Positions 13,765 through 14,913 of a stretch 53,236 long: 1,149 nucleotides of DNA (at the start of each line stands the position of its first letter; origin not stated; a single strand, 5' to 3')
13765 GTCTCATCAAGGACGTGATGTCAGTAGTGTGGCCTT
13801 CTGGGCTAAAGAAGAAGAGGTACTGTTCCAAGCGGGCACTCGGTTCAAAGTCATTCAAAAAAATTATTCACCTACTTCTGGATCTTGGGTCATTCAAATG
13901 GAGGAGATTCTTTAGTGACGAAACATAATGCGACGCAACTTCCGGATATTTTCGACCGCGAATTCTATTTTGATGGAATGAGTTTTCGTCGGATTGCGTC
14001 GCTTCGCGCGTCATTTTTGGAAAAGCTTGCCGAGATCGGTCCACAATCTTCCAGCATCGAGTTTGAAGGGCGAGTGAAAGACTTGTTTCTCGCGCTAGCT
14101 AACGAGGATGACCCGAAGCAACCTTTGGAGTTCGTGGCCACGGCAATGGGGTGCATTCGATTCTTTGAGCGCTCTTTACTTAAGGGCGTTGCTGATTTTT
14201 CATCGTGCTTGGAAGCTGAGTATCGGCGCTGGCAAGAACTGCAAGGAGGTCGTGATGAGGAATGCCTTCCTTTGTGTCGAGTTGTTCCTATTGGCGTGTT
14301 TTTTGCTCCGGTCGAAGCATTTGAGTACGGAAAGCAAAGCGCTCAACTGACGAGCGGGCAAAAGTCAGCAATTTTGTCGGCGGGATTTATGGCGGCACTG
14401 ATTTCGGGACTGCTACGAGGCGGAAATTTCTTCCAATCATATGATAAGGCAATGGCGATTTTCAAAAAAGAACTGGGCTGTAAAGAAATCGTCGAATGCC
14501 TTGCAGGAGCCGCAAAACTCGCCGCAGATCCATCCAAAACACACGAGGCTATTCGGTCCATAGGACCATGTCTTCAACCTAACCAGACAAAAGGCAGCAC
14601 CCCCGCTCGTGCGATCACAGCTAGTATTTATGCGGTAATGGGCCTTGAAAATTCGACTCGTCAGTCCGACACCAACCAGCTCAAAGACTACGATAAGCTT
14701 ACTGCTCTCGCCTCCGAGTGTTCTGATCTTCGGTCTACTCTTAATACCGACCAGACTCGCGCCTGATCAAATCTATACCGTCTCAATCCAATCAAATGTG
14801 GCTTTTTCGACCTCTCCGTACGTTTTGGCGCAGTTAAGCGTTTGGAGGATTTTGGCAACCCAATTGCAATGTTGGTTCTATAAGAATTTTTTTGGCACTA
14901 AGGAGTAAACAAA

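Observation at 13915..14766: Immunity candidate lacks ARH/macro motifs, so a possible new immunity fold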

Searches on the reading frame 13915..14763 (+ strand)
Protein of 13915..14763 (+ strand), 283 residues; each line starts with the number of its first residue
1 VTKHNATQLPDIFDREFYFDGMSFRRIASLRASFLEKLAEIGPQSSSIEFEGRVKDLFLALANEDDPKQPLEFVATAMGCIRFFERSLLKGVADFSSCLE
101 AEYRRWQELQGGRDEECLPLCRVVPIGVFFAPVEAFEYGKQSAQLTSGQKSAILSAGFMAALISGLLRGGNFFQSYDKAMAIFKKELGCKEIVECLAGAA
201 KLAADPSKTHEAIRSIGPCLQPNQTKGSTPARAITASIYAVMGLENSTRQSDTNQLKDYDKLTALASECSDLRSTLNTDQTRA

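Call 4: search_protein_families(library=pfam, proteins=[window:13915-14763:+], max_evalue=1)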
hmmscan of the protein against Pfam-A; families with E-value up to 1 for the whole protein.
window:13915-14763:+ (283 aa): 2 families
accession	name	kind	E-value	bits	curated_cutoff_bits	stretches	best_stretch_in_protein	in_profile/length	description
PF03747.19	ADP_ribosyl_GH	-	3.7e-11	43.7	26.2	1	106-216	110-226/287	ADP-ribosylglycohydrolase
PF25645.1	Seadorna_VP8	-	0.066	12.9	27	1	142-182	222-264/295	Seadornavirus outer capsid protein VP8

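Call 5: search_solved_structures(query=window:13915-14763:+, max_evalue=10, show_alignments=3)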
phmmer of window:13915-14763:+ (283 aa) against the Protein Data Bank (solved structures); distinct sequences matched with E-value up to 10: 0.

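Call 6: search_protein_families(library=ncbifam, proteins=[window:13915-14763:+], max_evalue=1)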
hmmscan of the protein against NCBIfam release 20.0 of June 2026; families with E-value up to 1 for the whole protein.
window:13915-14763:+ (283 aa): 1 family
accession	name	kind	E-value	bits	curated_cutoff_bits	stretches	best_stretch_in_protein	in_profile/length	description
NF033864.1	cytochrome579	equivalog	0.15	11.8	280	1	146-218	97-170/179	cytochrome 579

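Call 7: find_homologous_proteins(query=window:13915-14763:+, max_evalue=0.001)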
Query window:13915-14763:+ (283 aa): 1 proteins with E <= 0.001 among 2639 candidates.
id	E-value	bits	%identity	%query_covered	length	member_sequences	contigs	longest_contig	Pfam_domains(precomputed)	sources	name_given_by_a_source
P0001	8.3e-184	627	100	100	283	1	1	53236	PF03747.20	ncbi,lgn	-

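Call 16: predict_structure(protein=window:13915-14763:+)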
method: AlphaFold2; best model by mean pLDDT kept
length: 283 residues; sequences in the alignment: 1
mean_pLDDT: 44.5   pTM: 0.36
mean pLDDT of the five models: 44.5, 40.6, 38.3, 38.2, 38.2
residues with pLDDT >= 90: 0; 70-90: 13; 50-70: 57; < 50: 213
segments of 3 or more residues with pLDDT < 50: 1-39, 41-56, 61-156, 164-176, 240-277, 279-283
pLDDT, mean of each block of 10 residues (from residue 1): 27 31 37 46 40 47 45 41 34 33 39 34 31 43 42 48 45 46 57 69 53 66 69 54 43 40 42 45 38
secondary structure, 60 per line:
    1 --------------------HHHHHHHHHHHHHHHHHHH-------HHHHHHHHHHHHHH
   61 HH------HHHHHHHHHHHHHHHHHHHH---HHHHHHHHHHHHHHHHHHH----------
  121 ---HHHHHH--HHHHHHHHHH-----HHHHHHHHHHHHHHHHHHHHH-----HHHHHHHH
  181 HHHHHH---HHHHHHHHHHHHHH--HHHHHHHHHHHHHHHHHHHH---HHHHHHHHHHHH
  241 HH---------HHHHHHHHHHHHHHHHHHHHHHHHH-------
elements in order: H21-39 H47-62 H69-88 H92-110 H124-129 H132-141 H147-167 H173-186 H190-203 H206-225 H229-242 H252-276

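Call 17: search_protein_representatives(protein=window:13915-14763:+)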
Query: 283 residues. Proteins with E-value up to 0.001 (for the whole library): 120; up to 1e-10: 2; up to 1e-30: 1. The best 120 are listed.
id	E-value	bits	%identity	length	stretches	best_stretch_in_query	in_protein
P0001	2.6e-184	627.0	100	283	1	1-283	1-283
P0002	4.0e-14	69.2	32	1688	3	117-218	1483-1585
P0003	5.0e-10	55.8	34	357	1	82-251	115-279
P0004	1.1e-08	51.3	32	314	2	113-218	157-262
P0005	3.0e-08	49.9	33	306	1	113-216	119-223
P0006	5.3e-08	49.1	30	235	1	116-218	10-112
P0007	5.8e-08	49.0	32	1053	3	122-214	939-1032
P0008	5.9e-08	49.0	35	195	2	109-205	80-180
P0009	1.6e-07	47.6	34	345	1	113-217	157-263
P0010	4.5e-07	46.1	34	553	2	115-218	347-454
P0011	6.9e-07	45.5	31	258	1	113-217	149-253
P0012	9.6e-07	45.0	31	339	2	95-218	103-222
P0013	9.9e-07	45.0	35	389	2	95-207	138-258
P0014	1.3e-06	44.6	36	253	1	115-200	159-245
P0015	1.3e-06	44.5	37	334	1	120-219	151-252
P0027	7.6e-06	42.1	28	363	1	70-218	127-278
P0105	5.0e-04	36.1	32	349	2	120-218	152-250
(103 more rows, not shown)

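Call 23: search_solved_structures(query=A1, max_evalue=0.001, show_alignments=0)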
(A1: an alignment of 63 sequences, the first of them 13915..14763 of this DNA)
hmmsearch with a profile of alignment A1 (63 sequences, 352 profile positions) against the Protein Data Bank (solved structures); distinct sequences matched with E-value up to 0.001: 24.
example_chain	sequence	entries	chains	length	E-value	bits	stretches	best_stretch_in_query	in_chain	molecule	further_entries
1t5j_A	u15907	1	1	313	1e-31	113.5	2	129-339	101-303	Hypothetical protein MJ1187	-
3g9d_A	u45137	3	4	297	2.4e-30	109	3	4-78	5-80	Dinitrogenase reductase activating glucohydrolase | Dinitrogenase reductase activacting glicohydrolase | ADP-ribosyl-(Dinitrogen reductase) hydrolase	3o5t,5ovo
2cwc_A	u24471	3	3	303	1.1e-29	106.8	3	261-338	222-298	ADP-ribosylglycohydrolase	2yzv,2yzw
2woe_A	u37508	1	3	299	1.7e-28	102.9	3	6-66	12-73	ADP-RIBOSYL-[DINITROGEN REDUCTASE] GLYCOHYDROLASE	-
2woc_A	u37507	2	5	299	1.9e-28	102.7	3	6-66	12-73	ADP-RIBOSYL-[DINITROGEN REDUCTASE] GLYCOHYDROLASE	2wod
8za7_A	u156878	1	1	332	7.6e-28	100.8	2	149-334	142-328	Lmo0067 protein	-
2qty_A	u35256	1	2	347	9.1e-28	100.5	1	150-338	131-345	Poly(ADP-ribose) glycohydrolase ARH3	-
2g4k_A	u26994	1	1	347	2.2e-27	99.2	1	150-338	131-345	ADP-ribosylhydrolase 3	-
2foz_A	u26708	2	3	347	2.4e-27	99.1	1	150-338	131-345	ADP-ribosylhydrolase like 2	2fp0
9rfd_A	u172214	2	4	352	2.7e-27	98.9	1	150-338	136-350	ADP-ribosylhydrolase ARH3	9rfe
6d36_C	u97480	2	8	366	3.4e-27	98.6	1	150-338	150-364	Poly(ADP-ribose) glycohydrolase ARH3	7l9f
5zqy_A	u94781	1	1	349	3.4e-27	98.6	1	150-338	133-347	Poly(ADP-ribose) glycohydrolase ARH3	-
6g28_A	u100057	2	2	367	3.9e-27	98.4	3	256-337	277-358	[Protein ADP-ribosylarginine] hydrolase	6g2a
3hfw_A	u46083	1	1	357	5.3e-27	98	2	7-198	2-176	Protein ADP-ribosylarginine hydrolase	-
6iux_A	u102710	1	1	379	5.6e-27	97.9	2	7-199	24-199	[Protein ADP-ribosylarginine] hydrolase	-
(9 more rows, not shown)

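Call 24: find_encoding_contigs(protein=P0001, flank=10000, max_places=4)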
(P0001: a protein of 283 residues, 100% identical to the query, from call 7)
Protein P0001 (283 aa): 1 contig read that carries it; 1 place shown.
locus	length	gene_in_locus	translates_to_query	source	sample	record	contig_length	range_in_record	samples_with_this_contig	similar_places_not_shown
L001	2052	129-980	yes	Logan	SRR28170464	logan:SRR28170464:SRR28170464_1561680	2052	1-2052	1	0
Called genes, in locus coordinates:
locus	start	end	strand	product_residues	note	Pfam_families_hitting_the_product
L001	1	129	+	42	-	?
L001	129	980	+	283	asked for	PF03747:ADP_ribosyl_GH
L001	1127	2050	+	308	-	?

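Call 30: search_solved_structures(query=A1, max_evalue=1e-28, show_alignments=5)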
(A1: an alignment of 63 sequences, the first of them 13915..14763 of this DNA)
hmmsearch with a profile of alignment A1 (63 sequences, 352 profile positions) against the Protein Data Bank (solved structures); distinct sequences matched with E-value up to 1e-28: 3.
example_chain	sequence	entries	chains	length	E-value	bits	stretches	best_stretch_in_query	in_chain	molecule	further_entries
1t5j_A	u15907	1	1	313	1e-31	113.5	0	129-339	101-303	Hypothetical protein MJ1187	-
3g9d_A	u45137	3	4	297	2.4e-30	109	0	4-78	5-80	Dinitrogenase reductase activating glucohydrolase | Dinitrogenase reductase activacting glicohydrolase | ADP-ribosyl-(Dinitrogen reductase) hydrolase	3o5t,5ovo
2cwc_A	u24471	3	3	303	1.1e-29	106.8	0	261-338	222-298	ADP-ribosylglycohydrolase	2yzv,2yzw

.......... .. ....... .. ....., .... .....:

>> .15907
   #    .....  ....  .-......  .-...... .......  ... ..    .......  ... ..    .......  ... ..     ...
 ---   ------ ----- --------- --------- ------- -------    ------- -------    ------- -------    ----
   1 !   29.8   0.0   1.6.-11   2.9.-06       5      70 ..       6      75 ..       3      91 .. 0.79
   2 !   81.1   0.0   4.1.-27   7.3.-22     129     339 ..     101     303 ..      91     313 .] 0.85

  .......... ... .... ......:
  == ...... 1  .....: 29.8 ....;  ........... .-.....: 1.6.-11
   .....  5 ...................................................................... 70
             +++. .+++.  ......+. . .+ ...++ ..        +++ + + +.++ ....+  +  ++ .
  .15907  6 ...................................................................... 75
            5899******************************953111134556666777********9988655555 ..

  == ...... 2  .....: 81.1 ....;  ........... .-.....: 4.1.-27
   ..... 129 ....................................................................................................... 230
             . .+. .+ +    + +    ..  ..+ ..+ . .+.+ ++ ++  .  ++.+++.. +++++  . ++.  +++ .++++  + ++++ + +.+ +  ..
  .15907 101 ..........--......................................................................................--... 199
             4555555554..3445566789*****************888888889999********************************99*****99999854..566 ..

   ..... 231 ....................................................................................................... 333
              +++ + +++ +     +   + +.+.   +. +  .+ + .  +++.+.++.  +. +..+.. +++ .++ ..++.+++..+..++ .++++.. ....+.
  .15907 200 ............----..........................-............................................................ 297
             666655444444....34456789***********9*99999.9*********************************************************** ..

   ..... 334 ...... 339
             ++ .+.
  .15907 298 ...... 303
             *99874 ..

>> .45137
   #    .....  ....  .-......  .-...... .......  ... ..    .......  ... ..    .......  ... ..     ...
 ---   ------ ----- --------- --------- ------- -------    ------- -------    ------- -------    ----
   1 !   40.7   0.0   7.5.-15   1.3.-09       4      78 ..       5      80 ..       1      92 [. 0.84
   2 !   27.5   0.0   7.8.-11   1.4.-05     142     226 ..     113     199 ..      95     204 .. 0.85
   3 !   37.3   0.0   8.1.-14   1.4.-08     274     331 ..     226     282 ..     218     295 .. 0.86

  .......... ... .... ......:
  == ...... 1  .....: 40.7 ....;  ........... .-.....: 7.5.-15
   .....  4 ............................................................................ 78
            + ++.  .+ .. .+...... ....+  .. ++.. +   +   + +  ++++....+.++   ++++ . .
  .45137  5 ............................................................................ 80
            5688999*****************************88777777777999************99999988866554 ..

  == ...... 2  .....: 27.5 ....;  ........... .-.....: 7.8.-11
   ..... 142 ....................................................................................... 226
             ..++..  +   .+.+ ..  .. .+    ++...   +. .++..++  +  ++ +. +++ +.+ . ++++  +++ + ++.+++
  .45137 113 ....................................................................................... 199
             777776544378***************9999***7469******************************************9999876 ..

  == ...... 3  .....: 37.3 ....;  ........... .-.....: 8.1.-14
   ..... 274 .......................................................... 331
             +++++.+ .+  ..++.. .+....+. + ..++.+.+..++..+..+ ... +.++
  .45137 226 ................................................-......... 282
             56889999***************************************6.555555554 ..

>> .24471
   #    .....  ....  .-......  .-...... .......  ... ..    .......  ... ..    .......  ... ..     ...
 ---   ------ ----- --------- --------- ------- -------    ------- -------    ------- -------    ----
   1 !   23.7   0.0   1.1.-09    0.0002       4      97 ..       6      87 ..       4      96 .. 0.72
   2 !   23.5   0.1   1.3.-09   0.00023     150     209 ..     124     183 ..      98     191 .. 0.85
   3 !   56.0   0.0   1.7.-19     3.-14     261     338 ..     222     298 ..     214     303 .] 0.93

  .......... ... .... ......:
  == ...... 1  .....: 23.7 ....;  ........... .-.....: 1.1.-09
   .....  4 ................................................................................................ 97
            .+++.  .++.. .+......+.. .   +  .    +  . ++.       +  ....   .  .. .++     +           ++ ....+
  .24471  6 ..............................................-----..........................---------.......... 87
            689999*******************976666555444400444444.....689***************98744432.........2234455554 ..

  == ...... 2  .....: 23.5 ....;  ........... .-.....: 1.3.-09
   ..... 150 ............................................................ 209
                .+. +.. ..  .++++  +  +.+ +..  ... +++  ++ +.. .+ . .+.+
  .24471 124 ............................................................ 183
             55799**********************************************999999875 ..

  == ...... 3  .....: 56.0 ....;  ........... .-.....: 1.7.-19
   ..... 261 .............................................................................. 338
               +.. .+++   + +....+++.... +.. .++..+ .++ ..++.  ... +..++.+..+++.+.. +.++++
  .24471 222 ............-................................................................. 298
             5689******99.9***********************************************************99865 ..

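Call 33: predict_structure(alignment_id=A1)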
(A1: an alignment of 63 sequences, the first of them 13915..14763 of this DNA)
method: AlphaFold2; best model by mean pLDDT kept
length: 283 residues; sequences in the alignment: 63
mean_pLDDT: 74.8   pTM: 0.71
mean pLDDT of the five models: 74.8, 73.0, 72.6, 72.2, 72.1
residues with pLDDT >= 90: 119; 70-90: 61; 50-70: 51; < 50: 52
segments of 3 or more residues with pLDDT < 50: 1-25, 219-225, 265-283
pLDDT, mean of each block of 10 residues (from residue 1): 36 30 53 69 69 72 62 90 94 97 91 78 93 98 93 95 96 96 96 92 87 67 56 89 84 53 45 29 26
secondary structure, 60 per line:
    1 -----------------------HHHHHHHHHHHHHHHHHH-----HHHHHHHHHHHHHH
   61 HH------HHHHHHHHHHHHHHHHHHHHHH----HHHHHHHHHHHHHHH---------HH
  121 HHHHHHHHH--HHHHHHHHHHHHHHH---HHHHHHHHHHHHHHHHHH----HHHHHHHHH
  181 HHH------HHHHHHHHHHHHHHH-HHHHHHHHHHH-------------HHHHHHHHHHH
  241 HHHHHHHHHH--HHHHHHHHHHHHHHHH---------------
elements in order: H24-41 H47-62 H69-90 H95-109 H119-129 H132-146 H150-167 H172-183 H190-204 H206-216 H230-250 H253-268

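Call 35: fold_search(model_id=the predicted structure, library=pdb)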
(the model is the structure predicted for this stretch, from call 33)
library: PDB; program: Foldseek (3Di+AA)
matches with E <= 10: 96; with E <= 0.001: 0
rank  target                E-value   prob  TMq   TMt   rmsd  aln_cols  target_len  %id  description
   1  6sgw_B                7.5e-01  0.21  0.23  0.19  15.5       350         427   13  Structure of the ESX-3 core complex (released 2019-10-09)
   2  4c0e_D                1.3e+00  0.13  0.19  0.13  19.5       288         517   10  Structure of the NOT1 superfamily homology domain from Chaetomium thermophilum (released 2013-10-09)
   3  8r0j_D                1.4e+00  0.15  0.21  0.21  14.9       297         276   14  Crystal structure of the retromer complex VPS29/VPS35 with the ligand bis-1,3-phenyl guanylhydrazone, 2a (released 2024-03-27)
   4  2qty_A                1.6e+00  0.77  0.40  0.34   8.9       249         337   12  Crystal Structure of mouse ADP-ribosylhydrolase 3 (mARH3) (released 2008-03-04)
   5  2yzw                  2.0e+00  0.69  0.34  0.34   6.3       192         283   16  ADP-ribosylglycohydrolase-related protein complex (released 2007-11-06)
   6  4c0e_A                2.4e+00  0.10  0.17  0.12  16.9       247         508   15  Structure of the NOT1 superfamily homology domain from Chaetomium thermophilum (released 2013-10-09)
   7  1un8_A                2.5e+00  0.28  0.25  0.15  13.2       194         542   15  Crystal structure of the dihydroxyacetone kinase of C. freundii (native form) (released 2003-10-10)
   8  4gpk_A                2.7e+00  0.10  0.20  0.18  17.6       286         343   13  Crystal structure of NprR in complex with its cognate peptide NprX (released 2013-07-03)
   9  6sgx_B                2.7e+00  0.10  0.22  0.19  17.0       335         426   12  Structure of protomer 1 of the ESX-3 core complex (released 2019-10-09)
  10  6ez8_B                2.9e+00  0.12  0.24  0.25  15.7       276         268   17  Human Huntingtin-HAP40 complex structure (released 2018-02-21)
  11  5a6c_B                2.9e+00  0.12  0.24  0.20  16.2       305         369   10  Concomitant binding of Afadin to LGN and F-actin directs planar spindle orientation (released 2015-12-30)
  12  6e9z_A                2.9e+00  0.08  0.18  0.21  15.6       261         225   13  DHF119 filament (released 2018-11-21)
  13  2yzv                  3.0e+00  0.60  0.35  0.35   6.0       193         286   15  ADP-ribosylglycohydrolase-related protein complex (released 2007-11-06)
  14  7t1s_B                3.1e+00  0.09  0.21  0.23  15.1       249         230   13  Crystal structure of a bacterial sterol transporter (released 2022-12-14)
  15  6kse_A                3.1e+00  0.03  0.11  0.08  22.8       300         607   13  Crystal Structure of E447A Acyl-CoA Dehydrogenase FadE5 mutant from Mycobacteria tuberculosisin complex with C18CoA (released 2020-07-01)
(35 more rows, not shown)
